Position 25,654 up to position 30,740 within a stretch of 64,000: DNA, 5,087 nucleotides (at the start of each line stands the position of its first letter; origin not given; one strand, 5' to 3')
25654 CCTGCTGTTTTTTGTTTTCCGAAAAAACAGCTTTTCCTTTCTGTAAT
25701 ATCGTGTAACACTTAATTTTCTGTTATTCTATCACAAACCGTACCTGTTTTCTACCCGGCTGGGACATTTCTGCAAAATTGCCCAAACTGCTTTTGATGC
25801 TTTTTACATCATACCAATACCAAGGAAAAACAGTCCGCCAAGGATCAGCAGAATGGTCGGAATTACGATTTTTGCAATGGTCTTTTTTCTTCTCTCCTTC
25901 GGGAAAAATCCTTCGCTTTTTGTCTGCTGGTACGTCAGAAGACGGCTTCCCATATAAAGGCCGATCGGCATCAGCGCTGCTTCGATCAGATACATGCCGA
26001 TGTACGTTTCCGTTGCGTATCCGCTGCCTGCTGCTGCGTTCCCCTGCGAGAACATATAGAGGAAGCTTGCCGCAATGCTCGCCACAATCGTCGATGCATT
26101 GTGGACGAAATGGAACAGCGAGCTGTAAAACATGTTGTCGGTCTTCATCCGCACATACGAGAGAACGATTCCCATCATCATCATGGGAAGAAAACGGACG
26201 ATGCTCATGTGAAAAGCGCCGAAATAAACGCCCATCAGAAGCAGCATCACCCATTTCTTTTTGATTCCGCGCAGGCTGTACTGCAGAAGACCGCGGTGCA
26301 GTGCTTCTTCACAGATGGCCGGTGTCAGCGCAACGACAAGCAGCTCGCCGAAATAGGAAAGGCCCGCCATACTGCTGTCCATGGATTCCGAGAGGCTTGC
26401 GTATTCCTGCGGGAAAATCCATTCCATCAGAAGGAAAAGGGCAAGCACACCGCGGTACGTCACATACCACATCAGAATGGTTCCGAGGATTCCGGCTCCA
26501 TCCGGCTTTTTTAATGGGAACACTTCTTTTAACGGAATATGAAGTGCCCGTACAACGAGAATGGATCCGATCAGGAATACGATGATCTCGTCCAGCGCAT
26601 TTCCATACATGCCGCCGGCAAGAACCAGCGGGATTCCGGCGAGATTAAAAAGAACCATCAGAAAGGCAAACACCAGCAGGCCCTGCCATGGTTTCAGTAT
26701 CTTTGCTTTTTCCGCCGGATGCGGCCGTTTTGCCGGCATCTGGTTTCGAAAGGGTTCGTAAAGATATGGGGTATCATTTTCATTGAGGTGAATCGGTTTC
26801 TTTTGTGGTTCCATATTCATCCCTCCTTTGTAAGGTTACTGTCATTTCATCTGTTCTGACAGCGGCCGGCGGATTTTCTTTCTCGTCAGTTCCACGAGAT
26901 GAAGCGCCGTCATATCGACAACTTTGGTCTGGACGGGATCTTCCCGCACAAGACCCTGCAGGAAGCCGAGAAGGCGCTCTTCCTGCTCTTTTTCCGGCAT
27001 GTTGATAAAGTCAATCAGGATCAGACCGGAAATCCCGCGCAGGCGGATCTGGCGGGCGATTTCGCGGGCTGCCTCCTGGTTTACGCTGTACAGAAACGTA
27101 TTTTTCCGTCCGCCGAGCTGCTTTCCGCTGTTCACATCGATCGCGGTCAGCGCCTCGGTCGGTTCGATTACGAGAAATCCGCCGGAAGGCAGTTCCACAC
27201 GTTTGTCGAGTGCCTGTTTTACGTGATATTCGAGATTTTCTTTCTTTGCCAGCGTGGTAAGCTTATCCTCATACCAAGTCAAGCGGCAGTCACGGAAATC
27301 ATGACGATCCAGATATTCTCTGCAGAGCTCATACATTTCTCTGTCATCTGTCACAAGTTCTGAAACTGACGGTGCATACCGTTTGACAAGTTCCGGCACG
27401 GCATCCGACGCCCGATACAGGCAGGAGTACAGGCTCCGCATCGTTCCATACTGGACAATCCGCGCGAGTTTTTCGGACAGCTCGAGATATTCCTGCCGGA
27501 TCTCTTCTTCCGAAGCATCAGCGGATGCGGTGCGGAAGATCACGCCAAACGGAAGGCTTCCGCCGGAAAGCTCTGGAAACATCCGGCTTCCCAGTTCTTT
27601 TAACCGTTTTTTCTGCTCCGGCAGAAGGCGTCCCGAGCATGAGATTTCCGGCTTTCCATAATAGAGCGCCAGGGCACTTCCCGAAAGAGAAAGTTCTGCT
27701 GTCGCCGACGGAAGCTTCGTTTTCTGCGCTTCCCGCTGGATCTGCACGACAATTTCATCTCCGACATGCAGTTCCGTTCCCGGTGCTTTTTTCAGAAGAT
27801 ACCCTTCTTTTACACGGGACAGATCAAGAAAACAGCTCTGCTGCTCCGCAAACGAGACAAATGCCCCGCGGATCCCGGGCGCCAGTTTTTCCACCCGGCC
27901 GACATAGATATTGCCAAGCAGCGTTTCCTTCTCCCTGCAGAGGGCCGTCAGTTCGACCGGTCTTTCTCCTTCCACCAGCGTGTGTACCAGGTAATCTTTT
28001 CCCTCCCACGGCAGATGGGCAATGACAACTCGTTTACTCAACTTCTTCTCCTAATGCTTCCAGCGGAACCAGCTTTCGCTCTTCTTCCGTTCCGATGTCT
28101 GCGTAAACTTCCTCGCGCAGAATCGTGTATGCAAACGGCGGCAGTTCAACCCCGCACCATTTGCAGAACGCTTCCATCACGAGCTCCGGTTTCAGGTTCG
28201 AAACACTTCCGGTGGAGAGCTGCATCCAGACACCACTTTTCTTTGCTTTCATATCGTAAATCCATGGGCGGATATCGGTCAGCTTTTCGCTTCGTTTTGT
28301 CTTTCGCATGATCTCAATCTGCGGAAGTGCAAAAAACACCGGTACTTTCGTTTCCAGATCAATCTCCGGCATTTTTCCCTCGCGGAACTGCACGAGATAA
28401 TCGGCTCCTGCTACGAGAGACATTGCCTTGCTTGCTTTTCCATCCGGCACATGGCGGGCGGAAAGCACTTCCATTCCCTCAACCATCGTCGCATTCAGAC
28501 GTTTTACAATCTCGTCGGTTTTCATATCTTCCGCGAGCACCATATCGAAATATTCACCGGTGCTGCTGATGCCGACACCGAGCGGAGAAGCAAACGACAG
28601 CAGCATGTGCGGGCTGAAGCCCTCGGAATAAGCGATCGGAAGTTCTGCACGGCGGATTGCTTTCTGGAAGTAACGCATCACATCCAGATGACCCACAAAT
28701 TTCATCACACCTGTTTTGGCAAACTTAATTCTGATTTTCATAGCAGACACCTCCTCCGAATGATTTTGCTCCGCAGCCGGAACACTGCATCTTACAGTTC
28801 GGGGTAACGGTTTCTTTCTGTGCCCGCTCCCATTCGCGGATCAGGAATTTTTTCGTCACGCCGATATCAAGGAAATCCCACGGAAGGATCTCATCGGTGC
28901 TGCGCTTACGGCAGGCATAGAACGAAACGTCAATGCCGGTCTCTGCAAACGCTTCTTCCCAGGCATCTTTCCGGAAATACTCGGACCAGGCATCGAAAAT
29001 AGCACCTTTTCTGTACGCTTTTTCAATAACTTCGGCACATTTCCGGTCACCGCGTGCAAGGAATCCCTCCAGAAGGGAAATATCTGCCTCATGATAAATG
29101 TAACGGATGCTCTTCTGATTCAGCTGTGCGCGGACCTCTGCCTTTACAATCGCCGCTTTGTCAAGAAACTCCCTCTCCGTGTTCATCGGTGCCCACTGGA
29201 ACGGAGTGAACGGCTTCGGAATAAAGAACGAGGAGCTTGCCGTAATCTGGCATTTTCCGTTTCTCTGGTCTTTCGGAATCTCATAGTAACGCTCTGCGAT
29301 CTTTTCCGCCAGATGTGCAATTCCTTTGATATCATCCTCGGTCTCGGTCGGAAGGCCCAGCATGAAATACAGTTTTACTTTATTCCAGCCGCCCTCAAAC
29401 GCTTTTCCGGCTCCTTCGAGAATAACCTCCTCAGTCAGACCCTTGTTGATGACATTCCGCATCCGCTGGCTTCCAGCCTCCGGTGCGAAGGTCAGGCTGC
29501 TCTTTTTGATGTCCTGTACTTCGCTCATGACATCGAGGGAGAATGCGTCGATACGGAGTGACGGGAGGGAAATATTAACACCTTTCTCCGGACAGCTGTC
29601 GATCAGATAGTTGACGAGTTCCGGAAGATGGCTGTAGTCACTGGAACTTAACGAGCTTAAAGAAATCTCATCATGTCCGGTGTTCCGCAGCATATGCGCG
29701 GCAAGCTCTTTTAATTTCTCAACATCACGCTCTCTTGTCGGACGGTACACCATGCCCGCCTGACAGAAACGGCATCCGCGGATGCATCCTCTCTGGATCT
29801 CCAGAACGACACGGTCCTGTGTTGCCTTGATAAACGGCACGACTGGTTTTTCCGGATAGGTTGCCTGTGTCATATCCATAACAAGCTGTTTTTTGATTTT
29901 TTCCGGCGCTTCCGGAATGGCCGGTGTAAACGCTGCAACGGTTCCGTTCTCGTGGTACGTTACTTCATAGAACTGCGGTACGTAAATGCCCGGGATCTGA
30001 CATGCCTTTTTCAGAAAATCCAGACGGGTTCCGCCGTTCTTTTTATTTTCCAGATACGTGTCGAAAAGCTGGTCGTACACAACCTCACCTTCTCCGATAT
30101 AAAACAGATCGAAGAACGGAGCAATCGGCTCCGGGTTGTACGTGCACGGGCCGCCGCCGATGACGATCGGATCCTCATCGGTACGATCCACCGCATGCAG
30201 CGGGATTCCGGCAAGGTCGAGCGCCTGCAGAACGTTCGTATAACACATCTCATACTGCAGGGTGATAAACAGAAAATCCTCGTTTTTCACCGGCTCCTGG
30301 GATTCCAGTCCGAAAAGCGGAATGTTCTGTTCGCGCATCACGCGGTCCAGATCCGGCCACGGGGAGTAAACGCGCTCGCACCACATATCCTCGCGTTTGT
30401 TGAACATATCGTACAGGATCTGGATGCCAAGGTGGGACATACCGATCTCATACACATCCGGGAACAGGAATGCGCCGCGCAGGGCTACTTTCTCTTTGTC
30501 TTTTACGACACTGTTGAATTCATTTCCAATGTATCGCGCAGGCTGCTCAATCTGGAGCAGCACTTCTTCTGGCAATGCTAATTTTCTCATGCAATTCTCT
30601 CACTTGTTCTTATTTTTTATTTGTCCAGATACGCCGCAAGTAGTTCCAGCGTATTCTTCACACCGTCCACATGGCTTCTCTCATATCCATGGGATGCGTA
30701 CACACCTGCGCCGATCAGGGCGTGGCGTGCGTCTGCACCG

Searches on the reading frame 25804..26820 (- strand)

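Call 79: search_protein_families(library=pfam, proteins=[window:25804-26820:-], max_evalue=0.00001)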
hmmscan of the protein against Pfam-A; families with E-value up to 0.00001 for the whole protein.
window:25804-26820:- (338 aa): 1 family
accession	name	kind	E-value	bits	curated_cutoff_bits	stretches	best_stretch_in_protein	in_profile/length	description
PF02517.21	Rce1-like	-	5.9e-17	62.2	22.4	1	157-242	5-92/93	Type II CAAX prenyl endopeptidase Rce1-like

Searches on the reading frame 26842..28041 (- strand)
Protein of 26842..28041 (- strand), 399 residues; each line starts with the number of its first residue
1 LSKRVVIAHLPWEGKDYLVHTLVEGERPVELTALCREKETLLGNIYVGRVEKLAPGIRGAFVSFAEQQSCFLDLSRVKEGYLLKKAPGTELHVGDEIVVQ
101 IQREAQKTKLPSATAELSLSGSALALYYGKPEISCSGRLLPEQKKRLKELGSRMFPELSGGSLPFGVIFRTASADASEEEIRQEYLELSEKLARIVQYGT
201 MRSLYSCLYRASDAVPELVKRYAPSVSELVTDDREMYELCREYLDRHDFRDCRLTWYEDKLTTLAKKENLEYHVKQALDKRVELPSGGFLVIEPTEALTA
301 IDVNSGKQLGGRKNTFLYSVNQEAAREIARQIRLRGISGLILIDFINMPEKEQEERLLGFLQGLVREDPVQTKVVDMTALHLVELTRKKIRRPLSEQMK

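Call 79: search_protein_families(library=pfam, proteins=[window:26842-28041:-], max_evalue=0.00001)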
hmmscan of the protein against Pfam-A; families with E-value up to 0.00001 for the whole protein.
window:26842-28041:- (399 aa): 1 family
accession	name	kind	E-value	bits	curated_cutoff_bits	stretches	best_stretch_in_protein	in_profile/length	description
PF10150.14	RNase_E_G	-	1.3e-69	235.1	25.5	1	118-389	1-269/270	Ribonuclease E/G family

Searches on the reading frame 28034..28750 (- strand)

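Call 79: search_protein_families(library=pfam, proteins=[window:28034-28750:-], max_evalue=0.00001)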
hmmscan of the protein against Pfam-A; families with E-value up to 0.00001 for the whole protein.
window:28034-28750:- (238 aa): 1 family
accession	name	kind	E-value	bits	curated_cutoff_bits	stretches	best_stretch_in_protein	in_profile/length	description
PF10105.14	DUF2344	-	2.6e-61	207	23.8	1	5-188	1-176/176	Uncharacterized protein conserved in bacteria (DUF2344)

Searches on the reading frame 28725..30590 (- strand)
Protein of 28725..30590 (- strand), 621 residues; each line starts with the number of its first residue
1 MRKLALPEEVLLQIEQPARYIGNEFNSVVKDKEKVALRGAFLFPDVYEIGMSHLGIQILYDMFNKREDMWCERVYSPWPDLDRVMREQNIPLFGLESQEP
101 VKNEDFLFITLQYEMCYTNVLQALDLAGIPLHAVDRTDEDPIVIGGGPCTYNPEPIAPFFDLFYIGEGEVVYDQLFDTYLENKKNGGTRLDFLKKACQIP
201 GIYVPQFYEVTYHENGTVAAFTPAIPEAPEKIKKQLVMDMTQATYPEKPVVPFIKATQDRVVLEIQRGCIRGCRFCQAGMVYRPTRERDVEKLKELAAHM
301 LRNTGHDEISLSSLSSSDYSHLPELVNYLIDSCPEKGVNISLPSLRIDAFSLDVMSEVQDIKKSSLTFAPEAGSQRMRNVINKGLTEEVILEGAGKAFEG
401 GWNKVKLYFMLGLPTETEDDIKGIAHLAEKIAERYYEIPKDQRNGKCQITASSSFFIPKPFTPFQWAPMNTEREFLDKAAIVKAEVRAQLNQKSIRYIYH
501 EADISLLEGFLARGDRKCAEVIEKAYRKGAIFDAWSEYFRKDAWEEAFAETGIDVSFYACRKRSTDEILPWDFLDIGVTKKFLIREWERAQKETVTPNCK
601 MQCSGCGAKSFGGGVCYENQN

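Call 79: search_protein_families(library=pfam, proteins=[window:28725-30590:-], max_evalue=0.00001)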
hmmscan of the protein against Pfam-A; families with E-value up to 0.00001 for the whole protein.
window:28725-30590:- (621 aa): 2 families
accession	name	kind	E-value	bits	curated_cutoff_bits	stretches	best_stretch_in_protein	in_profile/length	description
PF19864.5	Radical_SAM_N2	-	3.7e-65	218.4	29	1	55-205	1-151/151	Radical SAM proteins, N-terminal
PF04055.27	Radical_SAM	-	1.8e-21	77.5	29.5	1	264-427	2-165/166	Radical SAM superfamily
